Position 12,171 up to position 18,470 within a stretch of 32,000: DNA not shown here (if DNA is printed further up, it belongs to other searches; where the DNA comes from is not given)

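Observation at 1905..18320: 16.4-kb single ORF encoding a 5,471-aa lectin-rich mosaic surface protein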

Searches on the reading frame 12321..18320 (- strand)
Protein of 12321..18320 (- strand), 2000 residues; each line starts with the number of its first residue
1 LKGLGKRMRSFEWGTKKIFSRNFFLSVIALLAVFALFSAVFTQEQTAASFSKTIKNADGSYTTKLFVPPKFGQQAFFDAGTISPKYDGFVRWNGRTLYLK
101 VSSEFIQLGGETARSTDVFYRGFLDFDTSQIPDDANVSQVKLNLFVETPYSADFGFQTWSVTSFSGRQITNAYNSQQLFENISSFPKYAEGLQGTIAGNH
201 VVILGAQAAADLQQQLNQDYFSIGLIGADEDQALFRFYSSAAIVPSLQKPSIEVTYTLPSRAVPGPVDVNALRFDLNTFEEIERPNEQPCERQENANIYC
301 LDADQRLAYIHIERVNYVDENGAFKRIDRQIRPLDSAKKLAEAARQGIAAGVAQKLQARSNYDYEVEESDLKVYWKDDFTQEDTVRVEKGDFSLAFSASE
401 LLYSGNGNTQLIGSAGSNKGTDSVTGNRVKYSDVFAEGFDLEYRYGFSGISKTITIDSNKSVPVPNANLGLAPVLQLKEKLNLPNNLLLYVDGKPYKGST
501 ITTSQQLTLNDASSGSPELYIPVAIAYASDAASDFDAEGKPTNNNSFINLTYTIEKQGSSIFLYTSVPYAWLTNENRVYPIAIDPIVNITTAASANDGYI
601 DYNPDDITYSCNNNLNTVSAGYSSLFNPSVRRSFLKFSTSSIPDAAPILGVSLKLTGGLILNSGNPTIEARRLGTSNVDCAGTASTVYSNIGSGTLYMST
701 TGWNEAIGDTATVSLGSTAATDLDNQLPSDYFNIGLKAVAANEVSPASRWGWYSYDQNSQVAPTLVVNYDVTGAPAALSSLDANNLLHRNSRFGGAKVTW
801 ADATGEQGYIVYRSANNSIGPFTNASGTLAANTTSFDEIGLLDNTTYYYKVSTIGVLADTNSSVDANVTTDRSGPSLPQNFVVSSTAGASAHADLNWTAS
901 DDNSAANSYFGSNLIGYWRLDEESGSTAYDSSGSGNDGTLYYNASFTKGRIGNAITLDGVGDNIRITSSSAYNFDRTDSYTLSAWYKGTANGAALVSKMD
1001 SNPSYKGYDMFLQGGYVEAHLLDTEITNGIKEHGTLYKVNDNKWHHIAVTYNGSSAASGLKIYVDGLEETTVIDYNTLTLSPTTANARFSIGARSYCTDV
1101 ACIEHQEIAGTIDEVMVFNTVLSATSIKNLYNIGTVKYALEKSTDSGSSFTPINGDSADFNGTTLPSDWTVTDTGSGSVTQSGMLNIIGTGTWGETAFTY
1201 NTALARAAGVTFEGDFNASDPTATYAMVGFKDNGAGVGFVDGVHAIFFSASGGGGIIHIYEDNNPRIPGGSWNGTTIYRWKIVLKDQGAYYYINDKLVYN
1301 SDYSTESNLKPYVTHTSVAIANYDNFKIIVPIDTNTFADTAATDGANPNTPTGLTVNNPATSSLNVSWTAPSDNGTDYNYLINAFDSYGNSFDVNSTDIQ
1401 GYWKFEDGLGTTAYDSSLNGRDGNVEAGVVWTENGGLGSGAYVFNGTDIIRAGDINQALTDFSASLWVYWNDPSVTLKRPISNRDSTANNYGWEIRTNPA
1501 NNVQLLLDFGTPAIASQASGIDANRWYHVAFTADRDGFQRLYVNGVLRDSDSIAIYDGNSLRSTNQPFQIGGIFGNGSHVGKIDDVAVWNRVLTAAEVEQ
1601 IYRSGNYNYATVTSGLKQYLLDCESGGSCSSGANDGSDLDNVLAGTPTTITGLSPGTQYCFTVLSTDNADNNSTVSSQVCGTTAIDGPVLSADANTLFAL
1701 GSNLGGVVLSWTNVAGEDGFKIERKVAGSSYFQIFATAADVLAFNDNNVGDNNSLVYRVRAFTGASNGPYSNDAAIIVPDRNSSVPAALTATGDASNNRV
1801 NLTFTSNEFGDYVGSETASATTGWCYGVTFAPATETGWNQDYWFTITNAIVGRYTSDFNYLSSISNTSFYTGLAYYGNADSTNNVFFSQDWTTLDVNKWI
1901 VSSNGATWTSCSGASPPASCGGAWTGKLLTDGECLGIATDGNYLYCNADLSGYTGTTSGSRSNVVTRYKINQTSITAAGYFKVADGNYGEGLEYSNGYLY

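Call 5: search_protein_families(library=pfam, proteins=[window:12321-18320:-], max_evalue=0.01)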
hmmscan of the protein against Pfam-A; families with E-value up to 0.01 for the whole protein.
window:12321-18320:- (2000 aa): 7 families
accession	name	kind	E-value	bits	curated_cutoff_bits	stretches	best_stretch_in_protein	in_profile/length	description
PF13385.13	Laminin_G_3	-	6.3e-39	134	27.6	2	1446-1598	3-150/151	Concanavalin A-like lectin/glucanases superfamily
PF07953.20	Toxin_R_bind_N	-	2.1e-14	54.1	23.8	2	928-1104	4-182/191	Clostridium neurotoxin, N-terminal receptor binding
PF00041.27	fn3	-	1.8e-08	34.9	25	0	1350-1384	2-36/84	Fibronectin type III domain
PF00354.24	Pentaxin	-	7e-07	29.6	25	0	1525-1607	84-172/194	Pentaxin family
PF02210.31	Laminin_G_2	-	0.00012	22.9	22.9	0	1027-1072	40-79/126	Laminin G domain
PF16656.11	Pur_ac_phosph_N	-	0.00027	21.9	30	0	1649-1671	64-84/93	Purple acid Phosphatase, N-terminal domain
PF09294.16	Interfer-bind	-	0.0055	17.4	21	0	1648-1683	65-103/104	Interferon-alpha/beta receptor, fibronectin type III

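Call 8: search_protein_families(library=ncbifam, proteins=[window:12321-18320:-], max_evalue=0.01)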
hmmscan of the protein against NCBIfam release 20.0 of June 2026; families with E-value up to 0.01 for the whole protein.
window:12321-18320:- (2000 aa): 1 family
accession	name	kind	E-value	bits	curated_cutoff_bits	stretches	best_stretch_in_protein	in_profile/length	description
NF033679.1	DNRLRE_dom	domain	5.5e-07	29.8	34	1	105-255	19-164/164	DNRLRE domain-containing protein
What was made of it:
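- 17556..18008 (-): DNRLRE-like domain 1 (aa 105-255), with motif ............. NCBIfam NF033679: 29.8 bits, E 5.5e-7, below the 34-bit cut-off (call 8).
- Closest known: DNRLRE-domain cell-surface proteins of Methanosarcina, and CBM96 modules. Different: Sequence scores are below the NCBIfam cut-off, at 29.8 bits against 34 (call 8).
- Checked: The first scores 29.8 bits on NCBIfam DNRLRE_dom, below the 34-bit cut-off (call 8).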
